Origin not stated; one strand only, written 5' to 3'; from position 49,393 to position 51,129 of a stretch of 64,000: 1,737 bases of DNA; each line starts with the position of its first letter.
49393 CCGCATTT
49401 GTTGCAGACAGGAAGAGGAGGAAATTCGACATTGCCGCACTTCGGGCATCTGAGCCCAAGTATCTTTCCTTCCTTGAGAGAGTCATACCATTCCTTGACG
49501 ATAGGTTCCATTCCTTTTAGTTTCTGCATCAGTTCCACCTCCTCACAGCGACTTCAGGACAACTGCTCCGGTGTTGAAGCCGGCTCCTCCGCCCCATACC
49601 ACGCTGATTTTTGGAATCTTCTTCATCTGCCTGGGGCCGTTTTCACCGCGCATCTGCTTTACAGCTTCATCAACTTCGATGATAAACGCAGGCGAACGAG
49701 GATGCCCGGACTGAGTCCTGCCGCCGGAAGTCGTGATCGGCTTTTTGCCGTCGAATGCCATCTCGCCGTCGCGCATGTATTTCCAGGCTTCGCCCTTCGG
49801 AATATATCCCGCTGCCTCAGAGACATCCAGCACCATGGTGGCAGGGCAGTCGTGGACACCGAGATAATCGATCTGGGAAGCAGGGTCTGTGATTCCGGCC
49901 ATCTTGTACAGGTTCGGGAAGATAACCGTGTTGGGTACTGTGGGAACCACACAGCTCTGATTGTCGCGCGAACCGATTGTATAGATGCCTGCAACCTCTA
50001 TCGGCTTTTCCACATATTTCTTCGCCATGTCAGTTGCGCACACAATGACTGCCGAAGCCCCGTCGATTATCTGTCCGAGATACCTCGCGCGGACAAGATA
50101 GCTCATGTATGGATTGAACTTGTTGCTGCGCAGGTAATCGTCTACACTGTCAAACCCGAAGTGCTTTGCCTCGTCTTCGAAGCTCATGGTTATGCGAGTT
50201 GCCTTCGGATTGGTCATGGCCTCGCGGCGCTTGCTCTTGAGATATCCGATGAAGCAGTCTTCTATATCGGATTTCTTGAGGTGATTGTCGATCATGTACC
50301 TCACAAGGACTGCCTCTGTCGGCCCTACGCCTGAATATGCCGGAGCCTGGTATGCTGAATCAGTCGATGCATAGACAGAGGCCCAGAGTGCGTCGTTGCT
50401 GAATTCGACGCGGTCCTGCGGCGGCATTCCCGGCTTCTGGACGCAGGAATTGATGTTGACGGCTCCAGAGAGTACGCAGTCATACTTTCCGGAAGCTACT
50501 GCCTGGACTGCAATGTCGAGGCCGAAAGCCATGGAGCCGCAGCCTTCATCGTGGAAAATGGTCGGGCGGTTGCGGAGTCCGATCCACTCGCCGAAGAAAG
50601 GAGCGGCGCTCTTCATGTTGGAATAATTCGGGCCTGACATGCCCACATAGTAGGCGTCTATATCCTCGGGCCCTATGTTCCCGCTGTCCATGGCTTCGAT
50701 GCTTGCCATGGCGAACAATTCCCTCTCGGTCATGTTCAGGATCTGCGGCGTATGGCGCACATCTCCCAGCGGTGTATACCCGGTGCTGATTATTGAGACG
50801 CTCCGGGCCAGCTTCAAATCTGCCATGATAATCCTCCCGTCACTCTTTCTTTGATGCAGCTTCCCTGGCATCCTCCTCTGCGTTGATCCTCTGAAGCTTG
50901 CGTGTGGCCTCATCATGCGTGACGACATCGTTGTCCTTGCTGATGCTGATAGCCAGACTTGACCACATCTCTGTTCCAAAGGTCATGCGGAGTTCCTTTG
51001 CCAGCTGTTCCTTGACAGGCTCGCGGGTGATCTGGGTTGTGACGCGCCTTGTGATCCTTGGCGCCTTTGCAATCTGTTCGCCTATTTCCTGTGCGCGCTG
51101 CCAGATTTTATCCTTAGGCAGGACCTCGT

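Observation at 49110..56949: Orphan ACP-centred acyl-thioester locus built on a thiolase/DUF35 pair instead of a ketosynthase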

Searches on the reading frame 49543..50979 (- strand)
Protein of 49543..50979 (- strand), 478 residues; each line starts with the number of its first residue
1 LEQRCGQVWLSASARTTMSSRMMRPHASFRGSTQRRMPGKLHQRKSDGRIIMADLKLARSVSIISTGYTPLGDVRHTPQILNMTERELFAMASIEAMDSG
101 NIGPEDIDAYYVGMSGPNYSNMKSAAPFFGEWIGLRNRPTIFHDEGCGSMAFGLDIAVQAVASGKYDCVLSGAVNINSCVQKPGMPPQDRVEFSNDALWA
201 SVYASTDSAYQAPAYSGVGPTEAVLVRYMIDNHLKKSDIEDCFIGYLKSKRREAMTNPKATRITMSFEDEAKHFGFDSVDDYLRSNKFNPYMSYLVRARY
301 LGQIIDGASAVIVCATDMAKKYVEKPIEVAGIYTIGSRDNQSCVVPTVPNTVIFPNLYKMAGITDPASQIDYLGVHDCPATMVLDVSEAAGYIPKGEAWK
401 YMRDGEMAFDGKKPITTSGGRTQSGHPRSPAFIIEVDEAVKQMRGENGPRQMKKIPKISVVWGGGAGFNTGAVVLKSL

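Call 3: search_protein_families(library=pfam, proteins=[window:49543-50979:-], max_evalue=0.01)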
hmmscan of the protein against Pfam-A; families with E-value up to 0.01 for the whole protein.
window:49543-50979:- (478 aa): 2 families
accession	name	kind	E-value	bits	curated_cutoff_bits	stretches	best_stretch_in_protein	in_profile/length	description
PF22691.2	Thiolase_C_1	-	2.8e-23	82.7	28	1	358-473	28-139/144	Thiolase C-terminal domain-like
PF00108.29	Thiolase_N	-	2.4e-05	24.3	26.4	1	61-173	1-111/260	Thiolase, N-terminal domain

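Call 4: search_protein_families(library=ncbifam, proteins=[window:49543-50979:-], max_evalue=0.01)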
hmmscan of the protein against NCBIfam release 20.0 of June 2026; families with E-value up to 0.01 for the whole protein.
window:49543-50979:- (478 aa): 26 families (the best 25 are shown)
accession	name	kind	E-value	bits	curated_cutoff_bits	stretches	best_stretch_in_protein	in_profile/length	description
NF004720.0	PRK06064.1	subfamily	3e-37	128.3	420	2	303-455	210-365/389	thiolase domain-containing protein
NF053570.1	AcCoTHIOL_METTL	equivalog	1.1e-34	120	600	2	303-467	208-373/385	acetyl-CoA acetyltransferase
NF004810.0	PRK06157.1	equivalog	2.4e-33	115.9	403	2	304-461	216-378/400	acetyl-CoA acetyltransferase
NF053628.1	BnzsclthlBbsBGT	equivalog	2.5e-24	85.8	750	1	299-468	202-372/389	benzoylsuccinyl-CoA thiolase subunit BbsB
NF004811.0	PRK06158.1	subfamily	2.9e-23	82.5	421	1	81-468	24-370/384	acetyl-CoA acetyltransferase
NF006180.0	PRK08313.1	subfamily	3.8e-23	82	514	2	306-474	211-382/389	thiolase domain-containing protein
NF004721.0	PRK06065.1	equivalog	7e-22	77.8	455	1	54-474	5-389/393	thiolase domain-containing protein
NF004936.0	PRK06289.1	equivalog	1.7e-20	73.2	375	1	86-472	27-398/405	acetyl-CoA acetyltransferase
NF006010.0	PRK08142.1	subfamily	1.9e-19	69.7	462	1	304-468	210-374/388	thiolase domain-containing protein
NF005704.0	PRK07516.1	subfamily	4.4e-19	68.7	412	1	60-474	3-384/389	thiolase domain-containing protein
NF004722.0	PRK06066.1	equivalog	3e-17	62.7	516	1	289-475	195-383/385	thiolase domain-containing protein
NF004982.0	PRK06365.1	equivalog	1.6e-16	60.4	695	1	357-444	302-389/430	thiolase domain-containing protein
NF009228.0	PRK12578.1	subfamily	1.6e-16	59.9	485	1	279-467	190-377/387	thiolase domain-containing protein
NF006102.0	PRK08256.1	subfamily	2.2e-16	60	436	1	89-455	28-371/394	lipid-transfer protein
NF004715.0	PRK06059.1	equivalog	3.3e-14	52.7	424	1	305-475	212-397/399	lipid-transfer protein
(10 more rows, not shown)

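Call 7: find_encoding_contigs(protein=window:49543-50826:-, flank=10000, max_places=6)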
Protein window:49543-50826:- (427 aa): 1 contig read that carries it; 1 place shown.
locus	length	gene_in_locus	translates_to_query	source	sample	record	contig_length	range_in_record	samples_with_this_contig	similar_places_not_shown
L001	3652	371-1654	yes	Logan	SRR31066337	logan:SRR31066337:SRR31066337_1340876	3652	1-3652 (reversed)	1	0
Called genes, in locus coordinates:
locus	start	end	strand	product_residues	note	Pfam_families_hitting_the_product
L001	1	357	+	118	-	?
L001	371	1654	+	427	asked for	PF00108:Thiolase_N (faint), PF22691:Thiolase_C_1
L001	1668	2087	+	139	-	PF12172:zf-ChsH2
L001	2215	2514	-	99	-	-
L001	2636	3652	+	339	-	?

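Call 8: find_homologous_proteins(query=window:49543-50826:-)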
Query window:49543-50826:- (427 aa): 432 proteins with E <= 0.001 among 3498 candidates; the best 120 are listed.
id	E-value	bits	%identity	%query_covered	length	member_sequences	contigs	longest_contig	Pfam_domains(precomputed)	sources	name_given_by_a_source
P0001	1.4e-290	981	100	100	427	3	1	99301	PF00108.30,PF22691.3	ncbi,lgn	ncbi:MAG: thiolase family protein [Oscillospiraceae bacterium]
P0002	5.6e-207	706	72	99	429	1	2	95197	PF22691.3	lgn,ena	-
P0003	2.2e-201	687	69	99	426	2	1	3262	PF22691.3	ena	-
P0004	3.5e-198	677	69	100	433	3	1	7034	PF22691.3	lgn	-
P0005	2.4e-194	664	67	99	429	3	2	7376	PF00108.30,PF22691.3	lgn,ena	-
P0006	5.6e-192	656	66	99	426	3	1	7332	PF22691.3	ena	-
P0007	1.4e-190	652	68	99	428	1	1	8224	PF00108.30,PF22691.3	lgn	-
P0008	4.9e-190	650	66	99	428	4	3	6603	PF00108.30,PF22691.3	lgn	-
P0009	2.2e-186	638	65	99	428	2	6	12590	PF22691.3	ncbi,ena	-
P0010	8.3e-183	626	62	100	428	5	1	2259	PF00108.30,PF22691.3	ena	-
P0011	5.0e-179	614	63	100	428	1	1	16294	PF22691.3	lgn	-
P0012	5.5e-172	591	61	99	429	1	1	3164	PF00108.30,PF22691.3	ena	-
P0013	9.1e-172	590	60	100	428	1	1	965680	PF00108.30,PF22691.3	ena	-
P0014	2.5e-171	588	60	99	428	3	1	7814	PF22691.3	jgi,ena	-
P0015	2.2e-169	582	59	100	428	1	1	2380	PF00108.30,PF22691.3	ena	-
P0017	8.6e-168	577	58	98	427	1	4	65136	PF22691.3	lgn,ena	-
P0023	1.0e-157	544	58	99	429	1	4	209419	PF22691.3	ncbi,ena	-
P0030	4.7e-149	515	54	99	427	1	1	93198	PF00108.30,PF22691.3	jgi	jgi:acetyl-CoA acetyltransferase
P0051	2.1e-132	460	50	98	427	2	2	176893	PF22691.3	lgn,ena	-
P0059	4.5e-120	420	47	100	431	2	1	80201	PF02803.25,PF00108.30,PF22691.3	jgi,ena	jgi:acetyl-CoA C-acetyltransferase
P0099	3.1e-80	288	38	99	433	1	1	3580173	PF00108.30,PF22691.3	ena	-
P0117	9.7e-74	267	39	99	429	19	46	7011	PF00108.30,PF22691.3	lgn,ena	-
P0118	1.4e-73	266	38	99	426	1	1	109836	PF00108.30,PF22691.3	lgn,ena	-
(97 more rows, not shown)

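Call 9: find_encoding_contigs(protein=P0013, flank=10000, max_places=2)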
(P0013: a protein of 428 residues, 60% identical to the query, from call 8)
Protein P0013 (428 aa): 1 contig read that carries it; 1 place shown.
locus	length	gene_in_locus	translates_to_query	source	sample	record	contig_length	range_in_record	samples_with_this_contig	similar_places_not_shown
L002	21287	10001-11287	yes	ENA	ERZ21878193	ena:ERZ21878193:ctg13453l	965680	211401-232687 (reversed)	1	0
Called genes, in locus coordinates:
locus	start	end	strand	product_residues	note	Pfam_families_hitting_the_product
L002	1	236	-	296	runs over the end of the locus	PF02481:DNA_processg_A, PF18306:LDcluster4 (faint)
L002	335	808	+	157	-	-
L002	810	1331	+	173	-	-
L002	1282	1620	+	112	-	-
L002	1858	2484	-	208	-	-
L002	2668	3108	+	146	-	PF00665:rve, PF24764:rva_4 (faint), PF13683:rve_3, PF13333:rve_2 (faint)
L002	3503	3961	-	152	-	PF05598:DUF772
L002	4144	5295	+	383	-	-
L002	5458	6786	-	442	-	-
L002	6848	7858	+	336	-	PF08447:PAS_3, PF07568:HisKA_2, PF02518:HATPase_c (faint)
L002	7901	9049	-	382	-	-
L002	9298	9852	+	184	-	PF14278:TetR_C_8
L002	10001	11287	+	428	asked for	PF00108:Thiolase_N (weak), PF22691:Thiolase_C_1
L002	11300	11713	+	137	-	PF12172:zf-ChsH2 (weak)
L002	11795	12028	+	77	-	-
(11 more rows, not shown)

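Call 10: find_encoding_contigs(protein=P0030, flank=10000, max_places=2)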
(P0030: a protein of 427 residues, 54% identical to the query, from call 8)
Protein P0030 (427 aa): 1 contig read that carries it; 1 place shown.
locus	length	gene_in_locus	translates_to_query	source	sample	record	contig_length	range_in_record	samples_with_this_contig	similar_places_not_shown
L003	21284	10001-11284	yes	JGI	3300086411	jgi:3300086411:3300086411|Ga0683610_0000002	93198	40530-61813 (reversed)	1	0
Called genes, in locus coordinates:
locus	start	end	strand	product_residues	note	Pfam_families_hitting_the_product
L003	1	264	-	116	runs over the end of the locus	PF13542:HTH_Tnp_ISL3 (faint), PF19575:HTH_58 (weak), PF13384:HTH_23 (weak)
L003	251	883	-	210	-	PF00589:Phage_integrase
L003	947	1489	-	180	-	-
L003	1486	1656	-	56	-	PF12728:HTH_17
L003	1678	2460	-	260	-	PF13730:HTH_36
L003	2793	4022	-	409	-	PF02515:CoA_transf_3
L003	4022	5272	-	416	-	PF02515:CoA_transf_3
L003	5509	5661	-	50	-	-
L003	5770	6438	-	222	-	PF00440:TetR_N (weak), PF13305:TetR_C_33 (weak)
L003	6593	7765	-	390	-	PF22691:Thiolase_C_1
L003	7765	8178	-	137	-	PF12172:zf-ChsH2, PF01796:OB_ChsH2_C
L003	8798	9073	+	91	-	-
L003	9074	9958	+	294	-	PF00378:ECH_1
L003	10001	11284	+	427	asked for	PF00108:Thiolase_N (faint), PF22691:Thiolase_C_1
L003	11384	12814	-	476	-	PF00171:Aldedh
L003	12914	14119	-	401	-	PF01266:DAO (faint), PF07992:Pyr_redox_2, PF13450:NAD_binding_8 (faint), PF13454:NAD_binding_9 (faint), PF00070:Pyr_redox, PF14759:Reductase_C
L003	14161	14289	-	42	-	-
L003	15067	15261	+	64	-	PF13459:Fer4_15, PF13370:Fer4_13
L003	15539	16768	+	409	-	PF04909:Amidohydro_2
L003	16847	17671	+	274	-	PF10370:Rv2993c-like_N, PF01557:FAA_hydrolase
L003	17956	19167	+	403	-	PF02771:Acyl-CoA_dh_N, PF02770:Acyl-CoA_dh_M, PF00441:Acyl-CoA_dh_1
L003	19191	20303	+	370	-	PF02771:Acyl-CoA_dh_N, PF02770:Acyl-CoA_dh_M (weak), PF00441:Acyl-CoA_dh_1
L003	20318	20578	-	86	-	PF04075:F420H2_quin_red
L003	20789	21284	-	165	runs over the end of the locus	PF01243:PNPOx_N, PF12900:Pyridox_ox_2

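Call 11: find_encoding_contigs(protein=P0099, flank=10000, max_places=2)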
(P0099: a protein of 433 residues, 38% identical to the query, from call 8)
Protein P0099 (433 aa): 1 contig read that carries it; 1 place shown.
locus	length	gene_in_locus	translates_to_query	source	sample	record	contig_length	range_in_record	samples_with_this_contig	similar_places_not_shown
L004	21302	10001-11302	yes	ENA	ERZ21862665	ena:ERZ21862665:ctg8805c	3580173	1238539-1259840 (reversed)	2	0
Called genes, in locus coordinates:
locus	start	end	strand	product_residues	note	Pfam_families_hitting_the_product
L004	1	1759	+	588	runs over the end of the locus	PF00664:ABC_membrane, PF00005:ABC_tran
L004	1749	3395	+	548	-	PF00664:ABC_membrane, PF00005:ABC_tran, PF02463:SMC_N (faint)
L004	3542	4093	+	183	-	-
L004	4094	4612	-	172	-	PF14278:TetR_C_8 (weak)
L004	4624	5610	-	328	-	PF01515:PTA_PTB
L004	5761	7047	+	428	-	PF00108:Thiolase_N, PF02803:Thiolase_C, PF22691:Thiolase_C_1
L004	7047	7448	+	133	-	PF12172:zf-ChsH2, PF01796:OB_ChsH2_C (weak)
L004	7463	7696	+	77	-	-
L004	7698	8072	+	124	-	PF01648:ACPS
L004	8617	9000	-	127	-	PF01648:ACPS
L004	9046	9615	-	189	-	PF00440:TetR_N (weak), PF14278:TetR_C_8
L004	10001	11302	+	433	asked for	PF00108:Thiolase_N, PF22691:Thiolase_C_1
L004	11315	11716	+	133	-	PF12172:zf-ChsH2, PF01796:OB_ChsH2_C (weak)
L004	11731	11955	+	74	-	-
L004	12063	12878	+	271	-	PF00561:Abhydrolase_1, PF12146:Hydrolase_4, PF12697:Abhydrolase_6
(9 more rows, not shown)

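Call 21: find_related_loci(query=A3, collection=genome_contigs, flank=10000)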
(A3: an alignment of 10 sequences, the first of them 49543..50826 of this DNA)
Query A3 (427 aa) in genome_contigs; peptide patterns used: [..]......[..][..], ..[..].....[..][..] (x = any residue, [..] = any of these).
474 stretches matched a pattern; 427 encode a relative of the query (tblastn E <= 1e-3); the best 80 are kept; 80 distinct loci.
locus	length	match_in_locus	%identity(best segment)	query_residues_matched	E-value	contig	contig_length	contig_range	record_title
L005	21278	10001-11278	51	5-427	5e-140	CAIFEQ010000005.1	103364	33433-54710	MAG: uncultured Erysipelotrichaceae bacterium isolate UMB00059 genome assembly, contig: NODE_67_length_103364_cov_6.1952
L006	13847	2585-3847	51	8-427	4e-143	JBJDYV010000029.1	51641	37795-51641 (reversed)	MAG: Oscillospiraceae bacterium isolate LOHA20_bin.032 NODE_229_length_51641_cov_74.308281, whole genome shotgun sequenc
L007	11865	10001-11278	39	1-426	8e-87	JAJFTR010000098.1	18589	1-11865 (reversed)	MAG: Actinomycetes bacterium isolate bin.250 k141_3205300, whole genome shotgun sequence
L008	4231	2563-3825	37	6-426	2e-80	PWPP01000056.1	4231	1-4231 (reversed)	MAG: Syntrophomonas sp. isolate CSSed10_428R1 CS-Sed10-C76641, whole genome shotgun sequence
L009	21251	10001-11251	38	6-425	5e-75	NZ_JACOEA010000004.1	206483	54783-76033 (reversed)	Lawsonibacter celer strain NSJ-47 M18_ctg004, whole genome shotgun sequence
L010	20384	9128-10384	36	5-427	2e-73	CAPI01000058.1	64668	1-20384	Collinsella massiliensis, WGS project CAPI01000000 data, contig: 00058, whole genome shotgun sequence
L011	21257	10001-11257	35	5-426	4e-71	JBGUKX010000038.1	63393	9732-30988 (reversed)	MAG: Lachnospiraceae bacterium isolate ruminal_MAG_270 ruminal_MAG_270_contig_0038, whole genome shotgun sequence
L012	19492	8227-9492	34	5-426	2e-70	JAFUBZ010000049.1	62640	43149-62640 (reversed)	MAG: Eubacterium sp. isolate RGIG4356 Roe_deer_Jejunum-2__c161387, whole genome shotgun sequence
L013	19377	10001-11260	36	7-426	2e-70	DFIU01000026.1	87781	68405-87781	MAG TPA_asm: Lachnospiraceae bacterium UBA3689 UBA3689_contig_8623, whole genome shotgun sequence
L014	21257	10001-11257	35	5-426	8e-70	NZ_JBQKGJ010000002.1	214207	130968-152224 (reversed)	Bilifractor sp. LCP21S3_A5 contig00002, whole genome shotgun sequence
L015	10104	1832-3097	36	5-427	9e-70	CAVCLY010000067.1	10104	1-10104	Faecalibacterium prausnitzii isolate H07663-L1_cleanbin_000036 genome assembly, contig: Spades_H07663-L1_contig_4122, wh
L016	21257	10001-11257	35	5-426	2e-69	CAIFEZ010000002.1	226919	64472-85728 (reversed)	MAG: uncultured eubacterium 1-6 isolate UMB00020 genome assembly, contig: NODE_12_length_226919_cov_361.749070, whole ge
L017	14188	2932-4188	35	5-426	2e-69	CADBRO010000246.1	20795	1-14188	MAG: uncultured Lachnospiraceae bacterium isolate RUG14236 genome assembly, contig: RUG14236_asm_246, whole genome shotg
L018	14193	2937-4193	34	5-426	9e-69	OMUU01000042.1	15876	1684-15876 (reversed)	uncultured Lachnospiraceae bacterium isolate hRUG896 genome assembly, contig: NODE_4910_length_15876_cov_11.8262, whole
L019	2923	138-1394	35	8-426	8e-69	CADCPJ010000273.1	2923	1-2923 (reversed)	MAG: uncultured Lachnospiraceae bacterium isolate RUG14853 genome assembly, contig: RUG14853_asm_273, whole genome shotg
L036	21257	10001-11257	34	5-426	2e-67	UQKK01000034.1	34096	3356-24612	uncultured Ruminococcus sp. isolate UMGS362 genome assembly, contig: NODE_741_length_34096_cov_10.317588, whole genome s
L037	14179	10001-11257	34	5-426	3e-67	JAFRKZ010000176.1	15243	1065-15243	MAG: Parasporobacterium sp. isolate RGIG2565 Goat_Jejunum.Co__c1100493, whole genome shotgun sequence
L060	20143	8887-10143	34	8-426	2e-66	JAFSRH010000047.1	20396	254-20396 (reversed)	MAG: Oscillibacter sp. isolate RGIG3402 Goat_Reticulum.Co__c1342019, whole genome shotgun sequence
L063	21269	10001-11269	35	5-427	3e-66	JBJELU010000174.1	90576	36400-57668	MAG: Oliverpabstia sp. isolate LOHA43_bin.039 NODE_73_length_90576_cov_21.678550, whole genome shotgun sequence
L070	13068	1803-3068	35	5-427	1e-65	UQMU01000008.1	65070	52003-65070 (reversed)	uncultured Collinsella sp. isolate UMGS448 genome assembly, contig: NODE_136_length_65070_cov_16.858571, whole genome sh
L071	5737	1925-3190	35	5-427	6e-66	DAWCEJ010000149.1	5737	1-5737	MAG TPA_asm: Collinsella sp. isolate gSpreadC_ID_1991 k141_83118, whole genome shotgun sequence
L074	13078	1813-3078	35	5-427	1e-65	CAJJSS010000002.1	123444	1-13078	MAG TPA_asm: Coriobacteriaceae bacterium isolate ERR1190908-bin.18 genome assembly, contig: NODE_50_length_123444_cov_6.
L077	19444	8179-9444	35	5-427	1e-65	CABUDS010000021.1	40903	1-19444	MAG TPA_asm: uncultured Collinsella sp. isolate MGYG-HGUT-03913 genome assembly, contig: GUT_GENOME249773_21, whole geno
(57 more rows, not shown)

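Call 24: find_encoding_contigs(protein=P0118, flank=10000, max_places=2)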
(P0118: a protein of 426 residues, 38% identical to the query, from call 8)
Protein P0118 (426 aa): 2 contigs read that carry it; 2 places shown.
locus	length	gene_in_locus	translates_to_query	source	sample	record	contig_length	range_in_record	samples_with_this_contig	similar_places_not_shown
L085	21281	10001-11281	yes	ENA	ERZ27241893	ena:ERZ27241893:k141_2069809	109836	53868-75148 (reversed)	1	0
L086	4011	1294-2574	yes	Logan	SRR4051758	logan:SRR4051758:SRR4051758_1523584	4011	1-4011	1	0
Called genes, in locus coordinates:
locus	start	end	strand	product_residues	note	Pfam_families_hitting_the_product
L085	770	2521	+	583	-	PF02743:dCache_1 (weak), PF06580:His_kinase, PF02518:HATPase_c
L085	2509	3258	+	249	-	PF00072:Response_reg, PF00165:HTH_AraC, PF12833:HTH_18, PF00165:HTH_AraC (weak)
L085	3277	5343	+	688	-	PF21348:RGL11_C (faint), PF13517:FG-GAP_3 (faint), PF01839:FG-GAP (faint)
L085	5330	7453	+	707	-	PF00933:Glyco_hydro_3, PF01915:Glyco_hydro_3_C, PF14310:Fn3-like (weak)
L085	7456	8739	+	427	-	PF01408:GFO_IDH_MocA, PF02894:GFO_IDH_MocA_C, PF22725:GFO_IDH_MocA_C3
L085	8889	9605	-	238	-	PF00392:GntR, PF07729:FCD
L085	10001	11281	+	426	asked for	PF00108:Thiolase_N, PF22691:Thiolase_C_1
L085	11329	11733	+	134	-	PF12172:zf-ChsH2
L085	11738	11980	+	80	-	PF00550:PP-binding (weak)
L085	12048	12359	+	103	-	PF07978:NIPSNAP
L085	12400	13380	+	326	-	PF01515:PTA_PTB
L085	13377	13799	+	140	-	PF01648:ACPS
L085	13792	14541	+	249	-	PF00106:adh_short, PF08659:KR, PF13561:adh_short_C2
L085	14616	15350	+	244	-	PF00106:adh_short, PF01370:Epimerase (weak), PF08659:KR, PF13561:adh_short_C2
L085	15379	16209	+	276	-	PF00106:adh_short, PF08659:KR, PF13561:adh_short_C2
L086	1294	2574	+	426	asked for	PF00108:Thiolase_N, PF22691:Thiolase_C_1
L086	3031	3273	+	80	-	PF00550:PP-binding (weak)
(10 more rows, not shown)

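Call 25: find_encoding_contigs(protein=P0117, flank=10000, max_places=3)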
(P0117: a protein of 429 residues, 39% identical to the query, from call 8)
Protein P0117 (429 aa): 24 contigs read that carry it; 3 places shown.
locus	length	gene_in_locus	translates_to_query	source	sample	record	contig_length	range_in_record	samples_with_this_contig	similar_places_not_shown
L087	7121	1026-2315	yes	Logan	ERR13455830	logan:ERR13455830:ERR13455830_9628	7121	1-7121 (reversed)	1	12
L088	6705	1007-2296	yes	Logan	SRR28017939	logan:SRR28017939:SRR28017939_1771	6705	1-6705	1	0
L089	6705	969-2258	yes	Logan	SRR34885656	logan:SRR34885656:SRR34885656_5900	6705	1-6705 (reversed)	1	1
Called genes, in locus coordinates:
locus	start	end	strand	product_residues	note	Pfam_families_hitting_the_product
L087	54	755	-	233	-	PF00392:GntR (weak), PF07729:FCD (weak)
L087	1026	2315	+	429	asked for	PF00108:Thiolase_N, PF22691:Thiolase_C_1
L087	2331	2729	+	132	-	PF12172:zf-ChsH2, PF01796:OB_ChsH2_C (weak)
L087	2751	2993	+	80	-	PF00550:PP-binding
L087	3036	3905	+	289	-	PF00106:adh_short, PF08659:KR (weak), PF13561:adh_short_C2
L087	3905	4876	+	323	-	PF01515:PTA_PTB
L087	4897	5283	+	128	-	PF01648:ACPS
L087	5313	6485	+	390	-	PF07690:MFS_1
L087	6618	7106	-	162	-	PF13730:HTH_36 (weak)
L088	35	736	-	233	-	PF00392:GntR (weak), PF07729:FCD (weak)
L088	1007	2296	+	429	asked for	PF00108:Thiolase_N, PF22691:Thiolase_C_1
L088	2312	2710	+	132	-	PF12172:zf-ChsH2, PF01796:OB_ChsH2_C (weak)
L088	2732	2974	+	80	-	PF00550:PP-binding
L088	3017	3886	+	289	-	PF00106:adh_short, PF08659:KR (weak), PF13561:adh_short_C2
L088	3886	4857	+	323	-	PF01515:PTA_PTB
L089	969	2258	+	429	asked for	PF00108:Thiolase_N, PF22691:Thiolase_C_1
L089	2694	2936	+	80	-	PF00550:PP-binding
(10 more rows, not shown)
